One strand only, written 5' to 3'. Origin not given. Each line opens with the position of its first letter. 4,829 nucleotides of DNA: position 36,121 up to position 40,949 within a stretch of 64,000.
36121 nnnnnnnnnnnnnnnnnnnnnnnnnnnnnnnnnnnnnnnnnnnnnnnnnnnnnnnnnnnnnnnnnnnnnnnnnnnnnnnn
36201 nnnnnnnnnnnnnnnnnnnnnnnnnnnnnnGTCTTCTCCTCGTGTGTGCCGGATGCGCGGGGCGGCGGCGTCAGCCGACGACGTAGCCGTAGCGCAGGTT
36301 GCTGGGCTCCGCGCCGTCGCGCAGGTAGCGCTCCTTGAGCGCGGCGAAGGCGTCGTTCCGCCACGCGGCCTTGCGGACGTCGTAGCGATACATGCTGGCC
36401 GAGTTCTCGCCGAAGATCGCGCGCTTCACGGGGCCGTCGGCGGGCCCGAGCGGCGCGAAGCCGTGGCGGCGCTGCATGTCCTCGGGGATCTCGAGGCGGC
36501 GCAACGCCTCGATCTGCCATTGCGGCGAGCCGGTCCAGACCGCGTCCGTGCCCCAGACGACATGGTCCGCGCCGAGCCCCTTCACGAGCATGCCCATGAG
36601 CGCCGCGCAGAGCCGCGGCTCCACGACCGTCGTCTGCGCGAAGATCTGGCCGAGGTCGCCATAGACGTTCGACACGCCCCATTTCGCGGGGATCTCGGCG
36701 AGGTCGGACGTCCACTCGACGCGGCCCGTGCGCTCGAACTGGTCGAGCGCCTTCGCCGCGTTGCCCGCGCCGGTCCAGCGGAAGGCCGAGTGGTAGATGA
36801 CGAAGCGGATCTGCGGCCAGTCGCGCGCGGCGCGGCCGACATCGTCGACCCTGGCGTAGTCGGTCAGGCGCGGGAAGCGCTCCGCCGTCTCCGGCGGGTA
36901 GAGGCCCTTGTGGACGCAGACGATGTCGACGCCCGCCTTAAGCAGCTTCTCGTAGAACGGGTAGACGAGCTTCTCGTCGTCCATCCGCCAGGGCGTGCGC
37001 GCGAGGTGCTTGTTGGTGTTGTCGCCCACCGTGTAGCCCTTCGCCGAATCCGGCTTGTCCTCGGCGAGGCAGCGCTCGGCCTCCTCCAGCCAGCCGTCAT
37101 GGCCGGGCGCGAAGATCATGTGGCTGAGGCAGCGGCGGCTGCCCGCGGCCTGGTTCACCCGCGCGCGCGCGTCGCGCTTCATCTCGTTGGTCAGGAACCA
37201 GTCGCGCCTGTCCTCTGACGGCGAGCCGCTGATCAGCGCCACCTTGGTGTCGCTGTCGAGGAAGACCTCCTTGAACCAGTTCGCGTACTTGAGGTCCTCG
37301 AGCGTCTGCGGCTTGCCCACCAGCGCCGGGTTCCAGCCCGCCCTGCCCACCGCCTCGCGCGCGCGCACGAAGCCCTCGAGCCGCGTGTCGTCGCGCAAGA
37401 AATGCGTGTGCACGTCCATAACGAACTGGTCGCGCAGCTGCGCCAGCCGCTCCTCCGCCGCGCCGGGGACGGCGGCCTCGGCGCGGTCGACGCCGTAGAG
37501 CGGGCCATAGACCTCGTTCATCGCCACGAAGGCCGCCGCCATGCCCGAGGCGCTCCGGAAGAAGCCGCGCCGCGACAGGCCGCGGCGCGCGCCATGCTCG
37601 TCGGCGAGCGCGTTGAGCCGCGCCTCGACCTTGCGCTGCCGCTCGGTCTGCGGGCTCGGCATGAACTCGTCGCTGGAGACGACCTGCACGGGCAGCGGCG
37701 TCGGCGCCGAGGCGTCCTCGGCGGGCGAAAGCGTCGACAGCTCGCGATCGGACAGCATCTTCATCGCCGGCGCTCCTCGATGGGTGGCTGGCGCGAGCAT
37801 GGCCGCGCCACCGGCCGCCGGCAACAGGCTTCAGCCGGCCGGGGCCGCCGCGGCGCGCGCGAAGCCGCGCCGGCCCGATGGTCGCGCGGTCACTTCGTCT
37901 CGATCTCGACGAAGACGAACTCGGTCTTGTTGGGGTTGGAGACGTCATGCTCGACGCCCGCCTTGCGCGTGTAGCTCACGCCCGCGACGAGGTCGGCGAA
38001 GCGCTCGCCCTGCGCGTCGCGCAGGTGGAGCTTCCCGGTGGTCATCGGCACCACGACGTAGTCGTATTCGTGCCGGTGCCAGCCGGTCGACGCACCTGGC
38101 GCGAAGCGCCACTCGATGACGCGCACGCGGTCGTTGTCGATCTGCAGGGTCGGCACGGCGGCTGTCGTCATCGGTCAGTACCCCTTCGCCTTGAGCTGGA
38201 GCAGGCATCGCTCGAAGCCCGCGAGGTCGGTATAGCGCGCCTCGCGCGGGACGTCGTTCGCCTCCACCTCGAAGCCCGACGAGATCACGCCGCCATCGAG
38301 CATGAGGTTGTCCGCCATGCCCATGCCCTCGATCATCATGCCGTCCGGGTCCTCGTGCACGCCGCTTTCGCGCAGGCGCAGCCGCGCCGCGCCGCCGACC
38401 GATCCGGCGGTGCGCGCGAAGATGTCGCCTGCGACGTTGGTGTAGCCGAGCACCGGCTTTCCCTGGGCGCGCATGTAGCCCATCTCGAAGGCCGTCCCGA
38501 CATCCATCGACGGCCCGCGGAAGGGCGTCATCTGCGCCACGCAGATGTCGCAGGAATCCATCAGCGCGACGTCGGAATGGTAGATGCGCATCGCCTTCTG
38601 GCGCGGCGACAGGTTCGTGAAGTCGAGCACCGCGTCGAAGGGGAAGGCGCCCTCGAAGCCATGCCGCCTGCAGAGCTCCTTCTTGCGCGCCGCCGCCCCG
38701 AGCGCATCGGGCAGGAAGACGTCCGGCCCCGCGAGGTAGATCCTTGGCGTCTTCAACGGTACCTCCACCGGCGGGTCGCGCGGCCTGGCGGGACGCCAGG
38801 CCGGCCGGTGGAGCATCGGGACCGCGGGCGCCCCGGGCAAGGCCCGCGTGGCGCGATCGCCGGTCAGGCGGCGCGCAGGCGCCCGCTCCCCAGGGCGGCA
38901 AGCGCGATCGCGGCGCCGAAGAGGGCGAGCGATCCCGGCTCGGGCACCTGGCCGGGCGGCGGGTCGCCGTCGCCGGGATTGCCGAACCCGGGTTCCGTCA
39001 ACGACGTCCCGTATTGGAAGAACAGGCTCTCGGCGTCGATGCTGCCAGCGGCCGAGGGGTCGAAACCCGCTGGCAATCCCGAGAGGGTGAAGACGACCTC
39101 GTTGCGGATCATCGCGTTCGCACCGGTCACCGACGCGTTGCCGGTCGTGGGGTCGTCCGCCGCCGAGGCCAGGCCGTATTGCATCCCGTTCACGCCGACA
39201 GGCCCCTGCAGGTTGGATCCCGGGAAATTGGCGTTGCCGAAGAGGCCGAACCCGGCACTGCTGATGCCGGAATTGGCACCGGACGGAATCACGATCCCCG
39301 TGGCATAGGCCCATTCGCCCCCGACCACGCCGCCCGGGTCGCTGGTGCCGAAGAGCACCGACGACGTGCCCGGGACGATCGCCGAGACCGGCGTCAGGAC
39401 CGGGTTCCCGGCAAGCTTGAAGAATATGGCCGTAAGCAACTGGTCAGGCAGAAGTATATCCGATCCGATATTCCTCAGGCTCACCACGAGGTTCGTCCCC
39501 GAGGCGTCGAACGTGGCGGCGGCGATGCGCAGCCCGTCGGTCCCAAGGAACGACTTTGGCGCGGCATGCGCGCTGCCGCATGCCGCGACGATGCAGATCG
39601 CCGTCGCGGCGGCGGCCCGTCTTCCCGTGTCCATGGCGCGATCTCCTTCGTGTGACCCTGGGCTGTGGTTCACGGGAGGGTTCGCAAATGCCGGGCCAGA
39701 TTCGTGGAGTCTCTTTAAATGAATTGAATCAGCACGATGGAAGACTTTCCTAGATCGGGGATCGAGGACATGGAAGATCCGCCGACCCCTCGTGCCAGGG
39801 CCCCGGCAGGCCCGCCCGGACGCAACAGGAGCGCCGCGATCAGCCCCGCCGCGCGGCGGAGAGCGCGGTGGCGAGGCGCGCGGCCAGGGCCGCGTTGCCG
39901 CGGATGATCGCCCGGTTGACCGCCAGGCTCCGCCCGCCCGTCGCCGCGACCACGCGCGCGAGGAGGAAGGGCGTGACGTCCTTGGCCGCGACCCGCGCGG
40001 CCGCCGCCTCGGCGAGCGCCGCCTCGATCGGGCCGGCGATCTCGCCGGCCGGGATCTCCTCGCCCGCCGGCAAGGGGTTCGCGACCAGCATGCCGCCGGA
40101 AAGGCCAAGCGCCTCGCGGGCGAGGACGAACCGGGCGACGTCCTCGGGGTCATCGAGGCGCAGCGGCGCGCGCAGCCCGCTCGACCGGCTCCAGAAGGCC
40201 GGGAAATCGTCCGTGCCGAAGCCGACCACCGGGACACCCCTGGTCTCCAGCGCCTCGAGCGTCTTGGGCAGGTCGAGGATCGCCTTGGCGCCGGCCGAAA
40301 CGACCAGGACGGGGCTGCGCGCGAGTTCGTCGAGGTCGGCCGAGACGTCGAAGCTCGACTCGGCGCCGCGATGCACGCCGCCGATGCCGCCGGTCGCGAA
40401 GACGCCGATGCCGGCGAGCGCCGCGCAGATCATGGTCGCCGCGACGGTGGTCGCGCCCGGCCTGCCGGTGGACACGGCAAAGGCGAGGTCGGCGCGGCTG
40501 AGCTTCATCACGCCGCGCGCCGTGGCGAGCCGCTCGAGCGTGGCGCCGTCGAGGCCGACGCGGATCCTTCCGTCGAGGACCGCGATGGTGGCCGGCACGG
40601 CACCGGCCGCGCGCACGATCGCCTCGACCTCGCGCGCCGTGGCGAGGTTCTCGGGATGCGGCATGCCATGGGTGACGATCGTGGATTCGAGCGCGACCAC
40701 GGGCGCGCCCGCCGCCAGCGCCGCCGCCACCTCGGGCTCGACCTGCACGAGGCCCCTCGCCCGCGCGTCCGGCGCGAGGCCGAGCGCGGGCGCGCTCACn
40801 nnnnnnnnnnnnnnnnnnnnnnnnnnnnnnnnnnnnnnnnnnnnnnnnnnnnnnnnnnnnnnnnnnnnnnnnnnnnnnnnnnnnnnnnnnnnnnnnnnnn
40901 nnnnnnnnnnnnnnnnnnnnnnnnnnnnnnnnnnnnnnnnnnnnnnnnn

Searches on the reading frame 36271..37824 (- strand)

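Call 25: search_protein_families(library=pfam, proteins=[window:36271-37824:-], max_evalue=0.001)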
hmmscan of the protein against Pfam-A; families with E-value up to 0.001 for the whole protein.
window:36271-37824:- (517 aa): 1 family
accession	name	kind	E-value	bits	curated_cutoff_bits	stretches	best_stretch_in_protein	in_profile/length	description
PF04909.20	Amidohydro_2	-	3.6e-09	37.2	26.4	1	238-480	87-288/289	Amidohydrolase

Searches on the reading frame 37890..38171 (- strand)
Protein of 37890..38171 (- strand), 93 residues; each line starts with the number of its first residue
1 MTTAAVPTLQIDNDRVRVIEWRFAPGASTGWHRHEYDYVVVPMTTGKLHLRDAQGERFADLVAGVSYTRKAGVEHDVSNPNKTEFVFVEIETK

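Call 25: search_protein_families(library=pfam, proteins=[window:37890-38171:-], max_evalue=0.001)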
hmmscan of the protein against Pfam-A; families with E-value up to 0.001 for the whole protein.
window:37890-38171:- (93 aa): 1 family
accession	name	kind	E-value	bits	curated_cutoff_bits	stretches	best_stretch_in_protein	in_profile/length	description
PF07883.17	Cupin_2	-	6.3e-08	32.7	27.2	1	21-90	3-69/70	Cupin domain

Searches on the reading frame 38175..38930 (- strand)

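Call 25: search_protein_families(library=pfam, proteins=[window:38175-38930:-], max_evalue=0.001)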
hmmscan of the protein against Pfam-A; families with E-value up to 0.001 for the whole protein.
window:38175-38930:- (251 aa): 1 family
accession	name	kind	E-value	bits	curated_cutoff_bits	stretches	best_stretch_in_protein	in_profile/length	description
PF05014.21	Nuc_deoxyrib_tr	-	3.7e-34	117.8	28.8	1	64-210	1-117/117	Nucleoside 2-deoxyribosyltransferase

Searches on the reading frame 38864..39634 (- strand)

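Call 56: search_protein_families(library=ncbifam, proteins=[window:38864-39634:-], max_evalue=0.01)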
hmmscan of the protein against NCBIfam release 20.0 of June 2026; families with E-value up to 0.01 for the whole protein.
window:38864-39634:- (256 aa): 2 families
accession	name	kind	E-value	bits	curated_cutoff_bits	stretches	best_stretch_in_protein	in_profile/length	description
NF045504.1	Xrt_dep_XDD4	subfamily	1.4e-56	191.6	40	1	16-214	2-202/202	XDD4 family exosortase-dependent surface protein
NF041927.1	Xrt_dep_XDP1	equivalog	0.00061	19.8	125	1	224-247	213-237/242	exosortase-dependent surface protein XDP1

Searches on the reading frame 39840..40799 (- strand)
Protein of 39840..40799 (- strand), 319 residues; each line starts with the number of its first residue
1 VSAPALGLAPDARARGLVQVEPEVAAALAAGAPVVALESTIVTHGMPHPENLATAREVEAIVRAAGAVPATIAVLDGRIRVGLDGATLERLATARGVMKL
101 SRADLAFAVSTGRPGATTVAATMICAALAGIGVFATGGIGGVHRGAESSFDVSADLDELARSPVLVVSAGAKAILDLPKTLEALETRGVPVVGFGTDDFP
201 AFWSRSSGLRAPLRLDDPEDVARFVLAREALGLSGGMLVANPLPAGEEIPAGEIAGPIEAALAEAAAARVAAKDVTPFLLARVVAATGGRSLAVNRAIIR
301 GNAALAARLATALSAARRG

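Call 24: search_protein_families(library=pfam, proteins=[window:39840-40799:-], max_evalue=0.001)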
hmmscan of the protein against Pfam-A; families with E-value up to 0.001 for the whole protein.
window:39840-40799:- (319 aa): 1 family
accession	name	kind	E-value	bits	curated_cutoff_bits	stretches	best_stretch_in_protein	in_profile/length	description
PF04227.17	Indigoidine_A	-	2.6e-121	404.9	25.2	1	23-311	1-290/291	Indigoidine synthase A like protein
